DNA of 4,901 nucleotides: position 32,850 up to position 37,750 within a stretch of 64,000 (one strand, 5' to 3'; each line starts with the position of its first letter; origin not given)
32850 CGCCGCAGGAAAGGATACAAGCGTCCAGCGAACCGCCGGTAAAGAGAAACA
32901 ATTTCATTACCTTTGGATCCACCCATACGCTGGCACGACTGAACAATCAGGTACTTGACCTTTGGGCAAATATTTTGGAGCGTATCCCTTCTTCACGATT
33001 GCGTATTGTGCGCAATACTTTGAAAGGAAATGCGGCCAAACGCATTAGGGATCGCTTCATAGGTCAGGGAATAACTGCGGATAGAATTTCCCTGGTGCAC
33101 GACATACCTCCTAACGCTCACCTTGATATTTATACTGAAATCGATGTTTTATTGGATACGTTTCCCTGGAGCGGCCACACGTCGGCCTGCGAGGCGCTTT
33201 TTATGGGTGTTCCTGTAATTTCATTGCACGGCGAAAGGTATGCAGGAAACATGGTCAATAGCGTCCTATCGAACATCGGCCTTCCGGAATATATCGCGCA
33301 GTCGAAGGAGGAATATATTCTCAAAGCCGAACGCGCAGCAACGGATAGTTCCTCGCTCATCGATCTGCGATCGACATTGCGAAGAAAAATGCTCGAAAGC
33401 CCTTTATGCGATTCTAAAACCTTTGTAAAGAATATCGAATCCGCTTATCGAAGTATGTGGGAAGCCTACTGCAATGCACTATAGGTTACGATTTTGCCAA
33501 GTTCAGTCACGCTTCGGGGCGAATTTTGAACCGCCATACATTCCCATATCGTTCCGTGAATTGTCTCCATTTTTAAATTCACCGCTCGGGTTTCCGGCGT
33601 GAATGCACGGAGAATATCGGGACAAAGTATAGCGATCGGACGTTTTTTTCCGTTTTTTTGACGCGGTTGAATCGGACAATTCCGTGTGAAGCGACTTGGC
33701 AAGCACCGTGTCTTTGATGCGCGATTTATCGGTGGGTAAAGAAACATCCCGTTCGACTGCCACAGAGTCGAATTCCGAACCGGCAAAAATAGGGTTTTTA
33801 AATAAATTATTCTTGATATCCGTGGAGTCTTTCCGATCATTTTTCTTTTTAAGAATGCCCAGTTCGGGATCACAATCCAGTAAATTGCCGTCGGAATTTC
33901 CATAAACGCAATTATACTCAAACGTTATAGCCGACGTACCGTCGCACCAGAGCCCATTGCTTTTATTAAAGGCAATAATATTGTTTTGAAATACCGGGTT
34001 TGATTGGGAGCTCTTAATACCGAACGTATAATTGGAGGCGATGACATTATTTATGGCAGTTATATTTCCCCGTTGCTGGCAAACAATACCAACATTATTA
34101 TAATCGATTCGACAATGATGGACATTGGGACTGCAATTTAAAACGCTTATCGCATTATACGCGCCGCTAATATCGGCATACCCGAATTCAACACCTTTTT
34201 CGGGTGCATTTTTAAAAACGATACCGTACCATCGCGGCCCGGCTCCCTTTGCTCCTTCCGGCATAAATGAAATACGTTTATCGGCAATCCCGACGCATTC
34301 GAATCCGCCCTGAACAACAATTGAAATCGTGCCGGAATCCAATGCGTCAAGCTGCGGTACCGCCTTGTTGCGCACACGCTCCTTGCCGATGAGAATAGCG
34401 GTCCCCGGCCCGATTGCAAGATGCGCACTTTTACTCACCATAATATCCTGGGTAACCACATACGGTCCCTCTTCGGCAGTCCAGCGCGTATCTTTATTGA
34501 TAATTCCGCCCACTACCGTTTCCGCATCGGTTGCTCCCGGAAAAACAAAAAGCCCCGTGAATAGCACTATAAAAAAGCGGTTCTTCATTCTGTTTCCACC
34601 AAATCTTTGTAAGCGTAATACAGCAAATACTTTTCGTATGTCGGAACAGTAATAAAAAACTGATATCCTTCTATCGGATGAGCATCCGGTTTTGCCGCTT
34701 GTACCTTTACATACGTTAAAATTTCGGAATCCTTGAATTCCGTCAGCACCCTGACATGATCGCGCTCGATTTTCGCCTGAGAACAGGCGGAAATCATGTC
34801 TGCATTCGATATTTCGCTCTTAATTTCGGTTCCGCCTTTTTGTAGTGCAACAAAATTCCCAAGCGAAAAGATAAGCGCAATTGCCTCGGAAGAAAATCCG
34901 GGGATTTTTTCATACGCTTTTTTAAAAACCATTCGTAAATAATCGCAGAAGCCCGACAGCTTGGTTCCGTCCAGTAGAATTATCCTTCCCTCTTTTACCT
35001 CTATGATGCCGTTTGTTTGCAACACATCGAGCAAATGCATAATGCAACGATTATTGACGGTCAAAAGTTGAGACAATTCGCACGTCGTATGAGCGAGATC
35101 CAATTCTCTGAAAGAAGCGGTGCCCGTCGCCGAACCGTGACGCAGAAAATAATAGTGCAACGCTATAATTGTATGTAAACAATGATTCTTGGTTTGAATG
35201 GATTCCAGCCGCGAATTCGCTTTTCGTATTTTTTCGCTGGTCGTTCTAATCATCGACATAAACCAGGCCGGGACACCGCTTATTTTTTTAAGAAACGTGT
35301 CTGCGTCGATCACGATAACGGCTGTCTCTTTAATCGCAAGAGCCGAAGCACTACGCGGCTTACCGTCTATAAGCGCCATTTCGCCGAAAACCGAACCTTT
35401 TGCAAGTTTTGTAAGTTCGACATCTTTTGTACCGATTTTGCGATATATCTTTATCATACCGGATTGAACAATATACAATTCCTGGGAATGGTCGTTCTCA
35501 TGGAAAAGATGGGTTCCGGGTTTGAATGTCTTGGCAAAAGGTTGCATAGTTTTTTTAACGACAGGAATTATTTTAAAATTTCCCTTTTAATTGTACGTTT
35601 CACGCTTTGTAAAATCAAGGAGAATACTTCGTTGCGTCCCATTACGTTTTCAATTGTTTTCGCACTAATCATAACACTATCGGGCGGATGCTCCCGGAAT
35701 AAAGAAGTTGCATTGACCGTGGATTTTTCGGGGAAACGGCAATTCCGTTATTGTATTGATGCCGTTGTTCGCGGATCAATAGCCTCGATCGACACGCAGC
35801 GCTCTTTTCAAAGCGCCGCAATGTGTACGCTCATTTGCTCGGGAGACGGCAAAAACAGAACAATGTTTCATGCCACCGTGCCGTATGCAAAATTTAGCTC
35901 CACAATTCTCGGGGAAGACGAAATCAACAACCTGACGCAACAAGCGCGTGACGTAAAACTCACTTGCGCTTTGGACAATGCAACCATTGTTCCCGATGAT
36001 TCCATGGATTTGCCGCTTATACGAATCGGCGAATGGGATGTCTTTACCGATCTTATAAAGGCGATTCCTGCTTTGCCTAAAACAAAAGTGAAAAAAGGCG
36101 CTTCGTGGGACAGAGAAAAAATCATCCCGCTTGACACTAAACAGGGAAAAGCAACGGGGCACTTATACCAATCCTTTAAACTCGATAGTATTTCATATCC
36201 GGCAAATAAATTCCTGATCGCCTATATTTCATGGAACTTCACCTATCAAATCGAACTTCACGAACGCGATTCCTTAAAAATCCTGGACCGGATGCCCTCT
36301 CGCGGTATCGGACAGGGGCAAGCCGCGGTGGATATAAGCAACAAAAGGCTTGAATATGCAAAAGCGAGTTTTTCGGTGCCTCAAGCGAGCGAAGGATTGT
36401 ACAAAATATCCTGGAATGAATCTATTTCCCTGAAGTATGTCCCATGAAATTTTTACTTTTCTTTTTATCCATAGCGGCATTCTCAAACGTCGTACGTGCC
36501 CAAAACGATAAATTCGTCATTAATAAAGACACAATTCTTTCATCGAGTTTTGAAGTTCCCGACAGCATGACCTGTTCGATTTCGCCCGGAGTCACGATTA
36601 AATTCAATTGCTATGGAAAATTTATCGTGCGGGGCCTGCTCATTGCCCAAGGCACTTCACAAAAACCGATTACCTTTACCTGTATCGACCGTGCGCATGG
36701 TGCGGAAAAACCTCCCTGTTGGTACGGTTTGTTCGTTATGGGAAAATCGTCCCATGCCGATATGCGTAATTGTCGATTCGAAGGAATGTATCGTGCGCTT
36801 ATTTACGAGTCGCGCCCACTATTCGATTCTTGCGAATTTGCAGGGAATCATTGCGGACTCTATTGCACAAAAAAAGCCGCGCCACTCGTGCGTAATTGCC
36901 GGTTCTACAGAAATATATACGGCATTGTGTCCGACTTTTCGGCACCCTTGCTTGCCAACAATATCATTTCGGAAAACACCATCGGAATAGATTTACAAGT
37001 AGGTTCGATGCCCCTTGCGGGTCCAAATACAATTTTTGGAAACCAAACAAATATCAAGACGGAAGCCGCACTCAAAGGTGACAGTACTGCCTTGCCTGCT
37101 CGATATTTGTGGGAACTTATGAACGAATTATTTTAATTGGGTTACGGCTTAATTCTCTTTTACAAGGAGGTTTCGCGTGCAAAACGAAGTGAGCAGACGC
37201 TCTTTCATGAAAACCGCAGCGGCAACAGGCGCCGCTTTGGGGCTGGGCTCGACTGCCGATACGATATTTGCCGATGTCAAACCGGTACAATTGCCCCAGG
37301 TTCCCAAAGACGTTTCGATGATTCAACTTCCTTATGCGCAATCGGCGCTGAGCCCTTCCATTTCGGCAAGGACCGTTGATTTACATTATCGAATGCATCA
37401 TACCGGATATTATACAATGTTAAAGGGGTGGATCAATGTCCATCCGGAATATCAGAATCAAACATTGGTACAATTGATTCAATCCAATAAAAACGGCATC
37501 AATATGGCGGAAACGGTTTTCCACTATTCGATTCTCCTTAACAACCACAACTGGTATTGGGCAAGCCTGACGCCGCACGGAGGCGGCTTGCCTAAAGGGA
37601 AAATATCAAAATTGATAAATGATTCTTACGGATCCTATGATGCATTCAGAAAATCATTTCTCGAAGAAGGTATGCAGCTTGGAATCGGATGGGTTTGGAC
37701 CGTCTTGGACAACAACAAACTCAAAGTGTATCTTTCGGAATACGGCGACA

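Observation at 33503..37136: Divergent module: cNMP-binding regulator + beta-helix protein facing lipoprotein + paralogous beta-helix protein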

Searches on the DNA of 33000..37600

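Call 76: search_rna_families(source=window, start=33000, end=37600, threshold=evalue, max_evalue=1)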
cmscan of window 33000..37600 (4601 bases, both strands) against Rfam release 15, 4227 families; matches with E-value up to 1: 1.
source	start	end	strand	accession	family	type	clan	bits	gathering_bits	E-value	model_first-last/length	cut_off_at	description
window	35798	35855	+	RF01523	TB10Cs1H2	Gene; snRNA; snoRNA; HACA-box;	-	21.5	50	0.58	1-63/63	no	Trypanosomatid snoRNA TB10Cs1H2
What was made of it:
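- Tried and rejected: Rfam at E up to 1 over 33000-37600 gave only a spurious snoRNA hit (call 76).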

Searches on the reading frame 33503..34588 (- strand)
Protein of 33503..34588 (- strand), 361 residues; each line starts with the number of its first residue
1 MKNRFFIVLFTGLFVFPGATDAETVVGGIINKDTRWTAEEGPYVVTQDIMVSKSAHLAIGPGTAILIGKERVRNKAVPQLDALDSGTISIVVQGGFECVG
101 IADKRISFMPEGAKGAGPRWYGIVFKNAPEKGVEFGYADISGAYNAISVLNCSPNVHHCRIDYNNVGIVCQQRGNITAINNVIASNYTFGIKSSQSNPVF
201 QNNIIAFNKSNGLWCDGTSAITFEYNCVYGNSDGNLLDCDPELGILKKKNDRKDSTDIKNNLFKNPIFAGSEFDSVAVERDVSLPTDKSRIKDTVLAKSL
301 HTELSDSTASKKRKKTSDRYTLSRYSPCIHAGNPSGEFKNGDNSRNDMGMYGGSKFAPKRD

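Call 4: search_protein_families(library=pfam, proteins=[window:33503-34588:-], max_evalue=1)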
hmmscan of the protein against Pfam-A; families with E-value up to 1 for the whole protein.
window:33503-34588:- (361 aa): 2 families
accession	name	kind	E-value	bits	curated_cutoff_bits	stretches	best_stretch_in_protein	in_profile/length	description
PF13229.12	Beta_helix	-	3.5e-12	46.7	25.9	1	119-233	22-140/158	Right handed beta helix region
PF05048.19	NosD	-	1.3e-05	25.2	23.6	1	137-265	53-172/212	Periplasmic copper-binding protein (NosD)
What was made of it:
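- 33503..34588 (-): bH1: 361-aa Sec-exported right-handed beta-helix protein, overlapping the REG stop codon by ATGA (34585-34588). Pfam Beta_helix E 3.5e-12 (call 4).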

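Call 12: search_protein_families(library=ncbifam, proteins=[window:33503-34588:-], max_evalue=1)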
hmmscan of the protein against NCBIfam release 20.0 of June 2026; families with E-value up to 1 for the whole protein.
window:33503-34588:- (361 aa): 1 family
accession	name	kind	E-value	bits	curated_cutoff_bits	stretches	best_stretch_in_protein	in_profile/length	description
NF000056.3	penta_rpt_QnrS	exception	0.056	13.1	460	1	120-187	84-149/218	QnrS family quinolone resistance pentapeptide repeat protein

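Call 19: search_solved_structures(query=A2, max_evalue=1)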
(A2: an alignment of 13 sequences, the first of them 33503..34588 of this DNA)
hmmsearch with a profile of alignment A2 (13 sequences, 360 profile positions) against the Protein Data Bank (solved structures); distinct sequences matched with E-value up to 1: 7.
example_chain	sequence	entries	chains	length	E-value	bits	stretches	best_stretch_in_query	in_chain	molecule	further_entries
4ozz_A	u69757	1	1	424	0.13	14.1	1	114-191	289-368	Poly(beta-D-mannuronate) C5 epimerase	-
4ozy_A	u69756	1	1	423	0.14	14.1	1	114-191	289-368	Poly(beta-D-mannuronate) C5 epimerase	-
6zym_t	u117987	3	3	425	0.15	13.9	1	252-336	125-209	Pre-mRNA-splicing factor CWC25 homolog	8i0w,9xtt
4nk6_A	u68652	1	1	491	0.19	13.6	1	114-191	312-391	Poly(beta-D-mannuronate) C5 epimerase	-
5yzg_X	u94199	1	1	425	0.2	13.5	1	252-336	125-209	Pre-mRNA-splicing factor CWC25 homolog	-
4nk8_A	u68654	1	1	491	0.31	12.9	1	114-191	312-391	Poly(beta-D-mannuronate) C5 epimerase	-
8t64_A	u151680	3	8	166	0.65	11.9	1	114-154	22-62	Cam1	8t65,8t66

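Call 50: find_homologous_proteins(query=A2, max_evalue=0.00001)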
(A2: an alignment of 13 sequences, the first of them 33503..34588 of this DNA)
Query A2 (13 sequences) (361 aa, profile of the alignment): 75 proteins with E <= 0.00001 among 7583 candidates.
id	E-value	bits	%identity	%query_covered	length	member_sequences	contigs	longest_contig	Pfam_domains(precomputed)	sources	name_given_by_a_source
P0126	1.8e-156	538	46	96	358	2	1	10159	PF13229.13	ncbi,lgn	-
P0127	3.4e-155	534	100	100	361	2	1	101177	PF13229.13,PF05048.20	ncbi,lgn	-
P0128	5.5e-150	517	45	96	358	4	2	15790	PF13229.13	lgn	-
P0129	1.9e-149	515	68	98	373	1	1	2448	PF13229.13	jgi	jgi:hypothetical protein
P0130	2.4e-148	512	65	99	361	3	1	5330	PF13229.13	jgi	jgi:hypothetical protein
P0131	1.2e-147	509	65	94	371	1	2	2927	PF13229.13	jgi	jgi:hypothetical protein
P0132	3.2e-147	508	59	94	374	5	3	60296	PF13229.13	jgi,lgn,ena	jgi:hypothetical protein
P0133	5.3e-147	507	68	94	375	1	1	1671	PF13229.13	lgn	-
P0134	6.6e-147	507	68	95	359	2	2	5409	PF13229.13,PF05048.20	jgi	jgi:parallel beta-helix repeat protein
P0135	1.8e-146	506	50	93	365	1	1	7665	PF13229.13,PF05048.20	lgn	-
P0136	4.8e-146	504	44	98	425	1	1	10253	PF13229.13,PF05048.20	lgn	-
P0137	9.0e-146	503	67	94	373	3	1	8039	PF13229.13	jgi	jgi:hypothetical protein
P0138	1.5e-145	503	66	95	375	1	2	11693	PF13229.13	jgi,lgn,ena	jgi:hypothetical protein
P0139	3.6e-145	501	44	95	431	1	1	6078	PF13229.13,PF05048.20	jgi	-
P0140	2.5e-144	499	66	94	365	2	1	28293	PF13229.13,PF05048.20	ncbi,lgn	-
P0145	8.3e-144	497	48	93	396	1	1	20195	PF13229.13,PF28492.1,PF05048.20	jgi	jgi:hypothetical protein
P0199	5.1e-8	50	23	35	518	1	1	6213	PF28492.1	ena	-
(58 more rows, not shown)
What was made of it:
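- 33503..34588 (-): It is a discrete family of about 73 orthologues, with the next-best hit at E 5e-8 (call 50).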

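Call 51: search_protein_families(library=pfam, proteins=[P0199, P0145], max_evalue=0.0001)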
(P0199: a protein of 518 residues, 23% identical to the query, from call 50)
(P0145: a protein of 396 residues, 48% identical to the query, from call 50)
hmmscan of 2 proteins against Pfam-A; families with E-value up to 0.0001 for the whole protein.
P0199 (518 aa): 0 families

P0145 (396 aa): 2 families
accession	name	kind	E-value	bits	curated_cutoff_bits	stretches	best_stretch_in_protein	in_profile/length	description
PF13229.12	Beta_helix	-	2.2e-13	50.6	25.9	1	105-220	22-141/158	Right handed beta helix region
PF05048.19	NosD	-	8.6e-07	29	23.6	1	96-218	52-173/212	Periplasmic copper-binding protein (NosD)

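Call 66: search_protein_families(library=padloc, proteins=[window:33503-34588:-], max_evalue=0.01)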
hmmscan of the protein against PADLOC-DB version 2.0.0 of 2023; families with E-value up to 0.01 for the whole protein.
window:33503-34588:- (361 aa): 0 families

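Call 72: search_solved_structures(query=A2, max_evalue=0.2, show_alignments=1)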
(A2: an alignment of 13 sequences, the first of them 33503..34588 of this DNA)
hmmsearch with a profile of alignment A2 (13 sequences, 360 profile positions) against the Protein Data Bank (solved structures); distinct sequences matched with E-value up to 0.2: 5.
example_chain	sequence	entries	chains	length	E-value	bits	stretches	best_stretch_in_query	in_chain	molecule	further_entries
4ozz_A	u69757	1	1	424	0.13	14.1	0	114-191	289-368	Poly(beta-D-mannuronate) C5 epimerase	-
4ozy_A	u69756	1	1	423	0.14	14.1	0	114-191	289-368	Poly(beta-D-mannuronate) C5 epimerase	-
6zym_t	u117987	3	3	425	0.15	13.9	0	252-336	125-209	Pre-mRNA-splicing factor CWC25 homolog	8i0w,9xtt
4nk6_A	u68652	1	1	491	0.19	13.6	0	114-191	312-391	Poly(beta-D-mannuronate) C5 epimerase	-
5yzg_X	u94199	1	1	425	0.2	13.5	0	252-336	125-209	Pre-mRNA-splicing factor CWC25 homolog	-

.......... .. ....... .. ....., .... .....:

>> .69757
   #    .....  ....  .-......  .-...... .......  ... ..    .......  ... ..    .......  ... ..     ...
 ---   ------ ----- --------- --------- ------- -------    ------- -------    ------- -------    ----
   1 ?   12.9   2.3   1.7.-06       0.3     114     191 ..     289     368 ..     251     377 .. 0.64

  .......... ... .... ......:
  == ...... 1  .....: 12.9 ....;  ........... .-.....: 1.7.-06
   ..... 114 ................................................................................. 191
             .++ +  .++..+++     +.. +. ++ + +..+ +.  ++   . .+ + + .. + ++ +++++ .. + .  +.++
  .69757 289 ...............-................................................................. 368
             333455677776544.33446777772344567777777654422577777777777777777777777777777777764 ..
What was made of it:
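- On Characterised beta-helix enzymes (pectate/alginate lyases, GH28, AlgG epimerase): The best PDB profile hit is AlgG at E 0.13, a repeat-only alignment (calls 19, 72).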
